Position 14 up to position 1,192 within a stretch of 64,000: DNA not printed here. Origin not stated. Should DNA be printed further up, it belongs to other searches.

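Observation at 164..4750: Low-GC block around tRNA-Pro encoding three consecutive proteins with a shared C-terminal G-x-R-S-R tail (candidate secreted effectors)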

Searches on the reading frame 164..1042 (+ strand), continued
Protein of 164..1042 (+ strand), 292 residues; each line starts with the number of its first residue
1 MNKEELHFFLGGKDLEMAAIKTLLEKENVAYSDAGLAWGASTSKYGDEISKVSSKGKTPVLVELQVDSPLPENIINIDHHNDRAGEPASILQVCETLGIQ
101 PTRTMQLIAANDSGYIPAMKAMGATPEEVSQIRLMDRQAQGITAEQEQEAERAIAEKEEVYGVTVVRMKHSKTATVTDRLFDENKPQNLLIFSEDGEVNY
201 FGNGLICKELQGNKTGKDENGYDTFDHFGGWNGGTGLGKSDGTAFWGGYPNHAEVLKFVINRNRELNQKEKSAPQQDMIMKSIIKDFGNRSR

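Call 43: search_protein_families(library=phrogs, proteins=[window:164-1042:+, L008:5550-6317:+, L010:10951-11862:+, L015:1474-2190:+], max_evalue=0.01)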
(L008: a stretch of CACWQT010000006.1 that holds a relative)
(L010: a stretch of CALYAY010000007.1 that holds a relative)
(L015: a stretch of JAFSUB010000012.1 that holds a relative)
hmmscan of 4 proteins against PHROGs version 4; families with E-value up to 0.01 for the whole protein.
window:164-1042:+ (292 aa): 0 families

L008:5550-6317:+ (255 aa): 1 family
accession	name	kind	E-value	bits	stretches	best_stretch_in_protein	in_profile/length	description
phrog_18087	-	unknown function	0.0037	18.3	1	185-246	22-83/122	-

L010:10951-11862:+ (303 aa): 0 families

L015:1474-2190:+ (238 aa): 0 families

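Call 63: find_encoding_contigs(protein=P0008, flank=10000, max_places=2)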
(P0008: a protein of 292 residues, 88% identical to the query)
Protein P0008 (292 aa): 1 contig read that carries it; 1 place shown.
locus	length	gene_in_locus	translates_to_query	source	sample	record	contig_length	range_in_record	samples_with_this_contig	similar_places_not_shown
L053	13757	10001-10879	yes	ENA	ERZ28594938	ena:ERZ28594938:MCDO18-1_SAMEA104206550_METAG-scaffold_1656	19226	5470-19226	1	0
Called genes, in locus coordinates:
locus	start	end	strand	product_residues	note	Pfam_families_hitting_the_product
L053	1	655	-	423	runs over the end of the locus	PF04966:OprB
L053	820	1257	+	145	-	-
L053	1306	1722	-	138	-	PF04355:BamE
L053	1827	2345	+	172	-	PF02620:YceD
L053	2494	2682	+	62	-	PF01783:Ribosomal_L32p, PF13248:Zn_ribbon_3 (weak)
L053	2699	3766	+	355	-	PF02504:FA_synthesis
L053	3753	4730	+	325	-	PF08392:FAE1_CUT1_RppA, PF00108:Thiolase_N, PF08545:ACP_syn_III, PF08541:ACP_syn_III_C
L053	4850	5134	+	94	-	PF18291:HU-HIG, PF00216:Bac_DNA_binding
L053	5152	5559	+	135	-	PF00376:MerR, PF13411:MerR_1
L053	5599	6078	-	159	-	PF03167:UDG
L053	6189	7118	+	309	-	PF10947:DUF2628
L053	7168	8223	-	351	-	PF00583:Acetyltransf_1, PF13673:Acetyltransf_10, PF13508:Acetyltransf_7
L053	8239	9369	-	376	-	PF13609:Porin_4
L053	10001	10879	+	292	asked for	-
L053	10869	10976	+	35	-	-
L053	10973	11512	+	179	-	-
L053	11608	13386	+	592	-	PF00013:KH_1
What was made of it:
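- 1..3881 (.): Variable (presence/absence) segment carrying the NrN-KH pair. It starts about 540 bp upstream of the window and ends exactly at the 3' end of tRNA-Pro(GGG). L053 has the pair in the same slot (call 63).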

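Call 64: find_encoding_contigs(protein=P0052, flank=10000, max_places=1)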
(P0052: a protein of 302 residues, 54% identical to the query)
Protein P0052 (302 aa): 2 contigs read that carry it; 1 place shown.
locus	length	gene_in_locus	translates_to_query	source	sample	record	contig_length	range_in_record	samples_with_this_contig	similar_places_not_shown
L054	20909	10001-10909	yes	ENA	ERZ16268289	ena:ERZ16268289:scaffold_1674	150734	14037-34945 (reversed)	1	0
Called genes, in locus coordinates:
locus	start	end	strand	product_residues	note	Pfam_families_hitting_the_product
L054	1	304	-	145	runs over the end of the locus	-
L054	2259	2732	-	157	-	-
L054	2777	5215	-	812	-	PF02518:HATPase_c, PF13589:HATPase_c_3, PF01119:DNA_mis_repair, PF08676:MutL_C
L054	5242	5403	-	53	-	-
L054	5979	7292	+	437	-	PF00675:Peptidase_M16, PF05193:Peptidase_M16_C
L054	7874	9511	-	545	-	PF00342:PGI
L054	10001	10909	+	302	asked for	-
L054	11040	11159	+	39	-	-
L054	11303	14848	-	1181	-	PF01855:POR_N, PF17147:PFOR_II, PF01558:POR, PF10371:EKR, PF12837:Fer4_6, PF12838:Fer4_7, PF13237:Fer4_10, PF13484:Fer4_16, +7 more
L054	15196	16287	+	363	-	-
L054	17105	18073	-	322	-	PF02541:Ppx-GppA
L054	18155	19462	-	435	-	PF02541:Ppx-GppA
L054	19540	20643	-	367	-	PF01555:N6_N4_Mtase, PF18755:RAMA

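Call 88: list_cluster_members(proteins=[window:164-1039:+, window:1139-3481:+, window:4109-4747:+, window:39461-42187:+])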
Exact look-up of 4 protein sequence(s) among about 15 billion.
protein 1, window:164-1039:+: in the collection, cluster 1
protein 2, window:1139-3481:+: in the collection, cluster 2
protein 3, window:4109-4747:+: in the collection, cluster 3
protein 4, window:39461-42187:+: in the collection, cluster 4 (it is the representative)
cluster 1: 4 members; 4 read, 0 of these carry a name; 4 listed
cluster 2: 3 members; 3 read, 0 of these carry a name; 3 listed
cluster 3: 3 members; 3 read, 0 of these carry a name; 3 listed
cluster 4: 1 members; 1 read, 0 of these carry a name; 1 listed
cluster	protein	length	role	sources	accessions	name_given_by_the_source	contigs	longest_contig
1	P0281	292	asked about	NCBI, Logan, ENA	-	-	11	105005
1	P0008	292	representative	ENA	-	-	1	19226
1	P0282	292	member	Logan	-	-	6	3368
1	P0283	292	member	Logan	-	-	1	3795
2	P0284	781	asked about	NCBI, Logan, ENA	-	-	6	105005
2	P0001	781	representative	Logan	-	-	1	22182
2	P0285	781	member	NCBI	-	-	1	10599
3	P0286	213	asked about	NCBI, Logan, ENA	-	-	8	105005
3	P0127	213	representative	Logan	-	-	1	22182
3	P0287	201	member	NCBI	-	-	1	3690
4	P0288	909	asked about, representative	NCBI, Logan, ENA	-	-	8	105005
